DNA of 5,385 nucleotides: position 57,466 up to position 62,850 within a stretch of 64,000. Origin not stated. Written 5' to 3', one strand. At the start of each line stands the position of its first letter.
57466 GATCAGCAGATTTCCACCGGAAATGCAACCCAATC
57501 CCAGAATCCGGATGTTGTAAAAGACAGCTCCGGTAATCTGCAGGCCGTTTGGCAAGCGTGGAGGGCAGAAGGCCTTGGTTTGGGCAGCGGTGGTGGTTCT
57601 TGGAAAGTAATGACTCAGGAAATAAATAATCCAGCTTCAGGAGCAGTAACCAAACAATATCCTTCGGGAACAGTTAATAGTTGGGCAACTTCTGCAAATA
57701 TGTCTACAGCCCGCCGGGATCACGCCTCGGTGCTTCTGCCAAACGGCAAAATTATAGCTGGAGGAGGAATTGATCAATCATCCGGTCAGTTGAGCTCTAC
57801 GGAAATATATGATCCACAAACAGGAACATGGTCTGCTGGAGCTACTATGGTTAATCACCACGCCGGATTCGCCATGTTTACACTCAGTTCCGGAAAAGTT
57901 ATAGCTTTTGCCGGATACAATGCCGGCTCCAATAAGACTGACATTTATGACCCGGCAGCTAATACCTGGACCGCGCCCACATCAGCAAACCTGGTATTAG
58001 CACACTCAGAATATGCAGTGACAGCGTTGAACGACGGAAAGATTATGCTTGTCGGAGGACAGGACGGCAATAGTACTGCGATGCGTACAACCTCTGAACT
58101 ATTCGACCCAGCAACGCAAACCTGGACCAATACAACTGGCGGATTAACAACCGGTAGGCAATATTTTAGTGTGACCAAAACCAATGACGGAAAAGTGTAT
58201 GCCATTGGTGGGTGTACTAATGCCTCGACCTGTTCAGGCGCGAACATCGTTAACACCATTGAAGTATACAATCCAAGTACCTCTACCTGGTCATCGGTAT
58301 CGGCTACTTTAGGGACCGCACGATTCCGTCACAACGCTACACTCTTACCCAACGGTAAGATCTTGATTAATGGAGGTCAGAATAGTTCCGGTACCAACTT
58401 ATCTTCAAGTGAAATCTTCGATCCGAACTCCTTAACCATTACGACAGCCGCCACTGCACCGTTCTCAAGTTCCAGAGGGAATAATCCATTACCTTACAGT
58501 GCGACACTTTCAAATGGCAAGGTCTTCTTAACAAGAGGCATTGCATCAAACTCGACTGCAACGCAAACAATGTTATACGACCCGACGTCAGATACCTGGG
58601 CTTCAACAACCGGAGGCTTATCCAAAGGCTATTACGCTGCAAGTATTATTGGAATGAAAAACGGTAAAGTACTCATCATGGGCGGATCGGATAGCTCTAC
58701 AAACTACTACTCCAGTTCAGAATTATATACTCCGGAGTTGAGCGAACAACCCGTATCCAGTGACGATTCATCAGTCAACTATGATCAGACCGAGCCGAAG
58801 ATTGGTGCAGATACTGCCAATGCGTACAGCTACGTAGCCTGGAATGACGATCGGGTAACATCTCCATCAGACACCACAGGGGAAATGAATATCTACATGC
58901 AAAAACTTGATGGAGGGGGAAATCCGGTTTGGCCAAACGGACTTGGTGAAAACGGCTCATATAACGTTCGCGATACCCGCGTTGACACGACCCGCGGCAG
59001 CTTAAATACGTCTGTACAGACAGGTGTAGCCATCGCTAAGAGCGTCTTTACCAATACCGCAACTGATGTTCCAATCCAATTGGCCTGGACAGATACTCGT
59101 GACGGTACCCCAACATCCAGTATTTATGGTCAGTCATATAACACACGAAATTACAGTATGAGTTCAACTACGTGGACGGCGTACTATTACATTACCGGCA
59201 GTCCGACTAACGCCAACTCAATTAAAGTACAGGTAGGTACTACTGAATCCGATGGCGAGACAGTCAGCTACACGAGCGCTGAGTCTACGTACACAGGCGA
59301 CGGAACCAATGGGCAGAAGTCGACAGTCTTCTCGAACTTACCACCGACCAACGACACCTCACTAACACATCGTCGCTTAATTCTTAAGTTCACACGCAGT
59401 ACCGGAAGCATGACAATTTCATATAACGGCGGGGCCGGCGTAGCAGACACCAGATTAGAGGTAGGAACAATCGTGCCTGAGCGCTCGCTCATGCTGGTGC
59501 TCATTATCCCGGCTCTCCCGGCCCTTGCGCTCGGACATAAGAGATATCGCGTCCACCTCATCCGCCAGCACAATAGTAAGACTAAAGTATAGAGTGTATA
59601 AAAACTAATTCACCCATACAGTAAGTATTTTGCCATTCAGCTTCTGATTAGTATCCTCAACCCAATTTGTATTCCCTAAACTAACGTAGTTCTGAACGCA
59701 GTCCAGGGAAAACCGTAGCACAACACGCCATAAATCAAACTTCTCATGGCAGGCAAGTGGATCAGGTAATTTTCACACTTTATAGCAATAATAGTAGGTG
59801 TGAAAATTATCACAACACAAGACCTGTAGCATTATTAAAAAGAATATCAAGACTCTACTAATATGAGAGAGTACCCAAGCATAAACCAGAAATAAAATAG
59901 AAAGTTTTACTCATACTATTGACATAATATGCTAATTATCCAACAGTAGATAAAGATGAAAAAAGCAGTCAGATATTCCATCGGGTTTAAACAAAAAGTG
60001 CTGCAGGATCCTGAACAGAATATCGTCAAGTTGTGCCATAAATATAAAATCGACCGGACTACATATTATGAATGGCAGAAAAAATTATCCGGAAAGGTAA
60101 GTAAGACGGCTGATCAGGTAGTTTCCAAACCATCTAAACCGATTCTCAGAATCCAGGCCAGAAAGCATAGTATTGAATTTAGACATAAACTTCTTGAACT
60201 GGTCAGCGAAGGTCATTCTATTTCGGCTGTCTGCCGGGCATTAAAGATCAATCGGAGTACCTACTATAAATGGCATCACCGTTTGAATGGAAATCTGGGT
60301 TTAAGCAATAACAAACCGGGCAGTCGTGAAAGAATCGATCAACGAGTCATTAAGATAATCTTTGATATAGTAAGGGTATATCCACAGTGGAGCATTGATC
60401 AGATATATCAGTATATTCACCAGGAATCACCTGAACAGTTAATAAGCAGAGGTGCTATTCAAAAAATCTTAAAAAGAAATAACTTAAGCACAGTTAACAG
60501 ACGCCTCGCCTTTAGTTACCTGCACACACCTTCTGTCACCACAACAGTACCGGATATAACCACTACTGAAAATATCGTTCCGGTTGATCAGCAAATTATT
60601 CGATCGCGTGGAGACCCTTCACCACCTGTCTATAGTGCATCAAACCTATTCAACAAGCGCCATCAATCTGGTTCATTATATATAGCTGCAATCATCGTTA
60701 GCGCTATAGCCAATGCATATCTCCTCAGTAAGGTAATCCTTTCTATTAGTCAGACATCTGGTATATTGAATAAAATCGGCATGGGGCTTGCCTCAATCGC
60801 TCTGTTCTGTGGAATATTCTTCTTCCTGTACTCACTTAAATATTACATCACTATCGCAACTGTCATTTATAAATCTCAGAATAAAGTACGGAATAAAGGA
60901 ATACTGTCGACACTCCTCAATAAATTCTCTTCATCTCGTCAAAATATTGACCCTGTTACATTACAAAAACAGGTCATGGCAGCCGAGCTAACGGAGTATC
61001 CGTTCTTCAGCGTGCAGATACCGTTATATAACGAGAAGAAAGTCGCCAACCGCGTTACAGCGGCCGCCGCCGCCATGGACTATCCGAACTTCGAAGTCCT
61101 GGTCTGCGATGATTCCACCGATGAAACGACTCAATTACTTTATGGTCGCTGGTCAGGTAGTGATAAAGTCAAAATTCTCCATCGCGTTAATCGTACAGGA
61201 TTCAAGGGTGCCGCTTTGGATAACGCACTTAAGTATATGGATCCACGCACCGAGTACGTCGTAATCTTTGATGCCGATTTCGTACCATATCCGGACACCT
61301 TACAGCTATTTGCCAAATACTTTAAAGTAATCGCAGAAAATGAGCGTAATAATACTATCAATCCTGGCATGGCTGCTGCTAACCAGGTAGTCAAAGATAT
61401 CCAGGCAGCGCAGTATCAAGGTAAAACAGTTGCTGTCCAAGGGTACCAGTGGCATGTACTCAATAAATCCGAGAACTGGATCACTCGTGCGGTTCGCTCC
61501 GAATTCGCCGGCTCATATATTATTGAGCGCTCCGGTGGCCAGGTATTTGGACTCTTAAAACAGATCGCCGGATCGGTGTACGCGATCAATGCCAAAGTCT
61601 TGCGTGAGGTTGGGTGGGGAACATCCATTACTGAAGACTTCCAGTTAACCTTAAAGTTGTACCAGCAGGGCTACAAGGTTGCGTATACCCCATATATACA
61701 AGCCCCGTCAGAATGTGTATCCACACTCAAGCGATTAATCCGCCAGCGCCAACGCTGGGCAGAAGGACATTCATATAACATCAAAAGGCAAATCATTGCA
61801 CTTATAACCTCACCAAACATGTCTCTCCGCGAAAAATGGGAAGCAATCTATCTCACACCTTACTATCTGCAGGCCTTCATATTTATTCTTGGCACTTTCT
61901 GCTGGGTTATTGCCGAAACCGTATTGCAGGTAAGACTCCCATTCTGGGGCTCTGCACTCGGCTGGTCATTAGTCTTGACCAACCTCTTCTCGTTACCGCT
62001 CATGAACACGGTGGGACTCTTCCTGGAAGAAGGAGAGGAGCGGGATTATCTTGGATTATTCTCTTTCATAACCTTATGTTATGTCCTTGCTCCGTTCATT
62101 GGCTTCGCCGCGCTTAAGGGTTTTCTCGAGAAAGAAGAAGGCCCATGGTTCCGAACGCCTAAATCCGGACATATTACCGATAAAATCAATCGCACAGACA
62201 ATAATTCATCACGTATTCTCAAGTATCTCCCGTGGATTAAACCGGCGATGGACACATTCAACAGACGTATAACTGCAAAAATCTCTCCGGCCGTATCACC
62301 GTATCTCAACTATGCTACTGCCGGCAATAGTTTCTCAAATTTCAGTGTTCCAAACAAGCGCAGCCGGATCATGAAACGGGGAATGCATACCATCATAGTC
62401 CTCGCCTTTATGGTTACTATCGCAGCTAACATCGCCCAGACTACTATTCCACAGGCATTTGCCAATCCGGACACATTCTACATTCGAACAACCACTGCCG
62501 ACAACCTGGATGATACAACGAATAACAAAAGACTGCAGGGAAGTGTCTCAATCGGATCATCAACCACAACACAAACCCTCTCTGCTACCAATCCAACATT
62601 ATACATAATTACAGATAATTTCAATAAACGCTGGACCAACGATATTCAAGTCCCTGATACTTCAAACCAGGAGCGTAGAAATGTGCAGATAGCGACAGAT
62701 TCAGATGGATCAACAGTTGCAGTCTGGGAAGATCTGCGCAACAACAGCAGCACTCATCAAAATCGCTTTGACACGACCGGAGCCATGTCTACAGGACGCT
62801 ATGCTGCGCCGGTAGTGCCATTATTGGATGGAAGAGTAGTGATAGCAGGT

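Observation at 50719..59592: Novel architecture: transposase-derived HTH domains fused to a cellulose-synthase-like GT2 and a ~2000-aa Kelch/beta-propeller array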

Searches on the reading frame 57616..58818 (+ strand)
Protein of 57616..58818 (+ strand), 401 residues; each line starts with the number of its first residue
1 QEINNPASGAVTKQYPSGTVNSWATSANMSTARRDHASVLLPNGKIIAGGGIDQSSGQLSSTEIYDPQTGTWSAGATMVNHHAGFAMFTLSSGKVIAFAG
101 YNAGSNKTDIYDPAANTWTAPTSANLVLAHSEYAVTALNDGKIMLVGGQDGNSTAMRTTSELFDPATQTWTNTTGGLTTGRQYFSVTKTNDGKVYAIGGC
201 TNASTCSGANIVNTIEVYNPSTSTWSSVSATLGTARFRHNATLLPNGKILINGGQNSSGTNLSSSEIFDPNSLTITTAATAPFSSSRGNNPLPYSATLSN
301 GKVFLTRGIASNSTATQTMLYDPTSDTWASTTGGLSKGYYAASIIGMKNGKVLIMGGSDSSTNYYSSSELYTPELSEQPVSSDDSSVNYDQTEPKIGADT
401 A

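Call 82: search_solved_structures(query=window:57616-58818:+, max_evalue=0.001, show_alignments=0)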
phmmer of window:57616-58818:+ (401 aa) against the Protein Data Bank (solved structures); distinct sequences matched with E-value up to 0.001: 109 (the best 60 are shown).
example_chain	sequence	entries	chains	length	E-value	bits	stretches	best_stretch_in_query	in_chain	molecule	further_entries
8pjr_A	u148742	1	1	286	7.7e-47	163.5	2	43-271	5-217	SAKe6AC-LB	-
7ona_A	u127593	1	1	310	3.9e-43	151.3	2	43-271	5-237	SAKe6AC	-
7onc_A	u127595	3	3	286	1.4e-40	142.9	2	21-236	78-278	SAKe6BE | S6BE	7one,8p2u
7pvp_A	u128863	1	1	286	2.6e-39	138.7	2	43-270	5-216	SAKe6BC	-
7ong_A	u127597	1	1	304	4.7e-37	131.3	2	21-236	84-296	SAKe6BE-L1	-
7on6_A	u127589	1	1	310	9e-36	127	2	32-232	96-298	SAKe6AE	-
7op4_A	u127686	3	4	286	2.3e-35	125.7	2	21-236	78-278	SAKe6BE-3HH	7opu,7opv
6hrl_A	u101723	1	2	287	1.6e-34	122.9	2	33-231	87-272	Kelch-like protein 17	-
7on8_A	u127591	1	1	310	1.2e-33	120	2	21-236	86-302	SAKe6AR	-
8pjz_A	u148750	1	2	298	1.5e-31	113.1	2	25-229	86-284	SAKe6EEtal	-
8pjy_A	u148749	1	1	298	1e-30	110.4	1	34-229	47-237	SAKe6EEref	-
8pjx_A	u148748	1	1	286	5.8e-30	107.9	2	30-229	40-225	SAKe6FR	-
7q58_A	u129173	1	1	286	9.8e-30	107.2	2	37-229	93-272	SAKe6BR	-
6n3h_A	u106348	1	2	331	4.2e-27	98.5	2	41-270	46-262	Influenza virus NS1A-binding protein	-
8cia_E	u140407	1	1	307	5.6e-27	98.1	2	46-236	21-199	Kelch like family member 20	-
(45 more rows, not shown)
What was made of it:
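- On Galactose oxidase / GlxA radical copper oxidases: The closest PDB sequences are KLHL/KEAP1 and designed Kelch proteins (call 82).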

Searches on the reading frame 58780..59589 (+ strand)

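Call 27: search_protein_families(library=ncbifam, proteins=[window:58780-59589:+], max_evalue=10)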
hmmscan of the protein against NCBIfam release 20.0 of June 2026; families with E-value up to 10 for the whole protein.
window:58780-59589:+ (270 aa): 2 families
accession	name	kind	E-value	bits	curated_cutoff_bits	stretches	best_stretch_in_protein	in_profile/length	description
NF000438.2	blaPOM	exception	0.045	12.9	610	1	79-127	164-212/286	POM family subclass B3 metallo-beta-lactamase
NF040644.1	blaPAM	exception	0.063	12.4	615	1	83-129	168-214/287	PAM family subclass B3 metallo-beta-lactamase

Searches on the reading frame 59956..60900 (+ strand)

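Call 17: search_protein_families(library=pfam, proteins=[window:59956-60900:+], max_evalue=0.01)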
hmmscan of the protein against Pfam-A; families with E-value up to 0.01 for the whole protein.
window:59956-60900:+ (315 aa): 10 families
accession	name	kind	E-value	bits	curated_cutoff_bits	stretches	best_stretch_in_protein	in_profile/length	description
PF01527.26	HTH_Tnp_1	-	8e-12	45.7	24.1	1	69-117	5-54/75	Transposase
PF13384.12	HTH_23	-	4.5e-10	39.5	24.6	1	76-112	7-43/50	Homeodomain-like domain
PF13518.12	HTH_28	-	5.5e-10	39.6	25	1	76-117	2-45/52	Helix-turn-helix domain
PF13551.12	HTH_29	-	2e-08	34.6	28.1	1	76-131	1-62/64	Winged helix-turn helix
PF13565.12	HTH_32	-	7.7e-08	33.2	33.7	1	102-172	1-73/73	Homeodomain-like domain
PF13022.12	HTH_Tnp_1_2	-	3e-07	31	27.9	0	86-108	26-48/122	Helix-turn-helix of insertion element transposase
PF02796.21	HTH_7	-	7.1e-06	26.5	23.8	1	77-108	12-43/45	Helix-turn-helix domain of resolvase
PF01710.22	HTH_Tnp_IS630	-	8.8e-06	26.2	21.3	1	72-122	4-52/119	Transposase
PF07374.17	DUF1492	-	0.0019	18.7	21.5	0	88-108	73-93/100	Protein of unknown function (DUF1492)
PF23125.1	Xre-MbcA-ParS_M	-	0.0024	18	27.8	0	93-109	8-24/51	Antitoxin Xre/MbcA/ParS-like, middle domain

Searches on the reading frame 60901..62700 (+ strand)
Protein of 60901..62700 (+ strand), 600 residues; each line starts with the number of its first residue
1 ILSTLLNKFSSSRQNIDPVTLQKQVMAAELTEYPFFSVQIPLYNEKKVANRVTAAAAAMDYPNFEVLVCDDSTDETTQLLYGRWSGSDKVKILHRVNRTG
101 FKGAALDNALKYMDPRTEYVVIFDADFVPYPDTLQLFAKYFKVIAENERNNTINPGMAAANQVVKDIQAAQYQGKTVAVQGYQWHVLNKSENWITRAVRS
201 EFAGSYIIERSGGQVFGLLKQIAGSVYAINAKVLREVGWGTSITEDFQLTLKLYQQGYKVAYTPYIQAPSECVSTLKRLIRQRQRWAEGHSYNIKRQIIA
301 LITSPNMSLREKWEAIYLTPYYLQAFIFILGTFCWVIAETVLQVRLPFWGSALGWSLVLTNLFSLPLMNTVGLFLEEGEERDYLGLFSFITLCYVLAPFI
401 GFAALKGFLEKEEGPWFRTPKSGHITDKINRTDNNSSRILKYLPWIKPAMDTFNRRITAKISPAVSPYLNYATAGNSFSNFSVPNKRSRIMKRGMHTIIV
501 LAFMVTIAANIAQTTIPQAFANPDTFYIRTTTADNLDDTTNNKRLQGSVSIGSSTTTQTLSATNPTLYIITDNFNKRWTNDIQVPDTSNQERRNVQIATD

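Call 17: search_protein_families(library=pfam, proteins=[window:60901-62700:+], max_evalue=0.01)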
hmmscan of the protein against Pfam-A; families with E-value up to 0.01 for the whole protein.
window:60901-62700:+ (600 aa): 4 families
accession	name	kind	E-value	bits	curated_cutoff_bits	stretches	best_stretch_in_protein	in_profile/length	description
PF13641.12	Glyco_tranf_2_3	-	1.2e-18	68.5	27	1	36-289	3-230/230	Glycosyltransferase like family 2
PF13632.12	Glyco_trans_2_3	-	1.6e-18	67.6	27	1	183-395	38-191/198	Glycosyl transferase family group 2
PF00535.33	Glycos_transf_2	-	1.8e-16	60.9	23.3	1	37-142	1-104/168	Glycosyl transferase family 2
PF13506.12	Glyco_transf_21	-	0.00037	20.5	21.7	1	217-287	97-173/174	Glycosyl transferase family 21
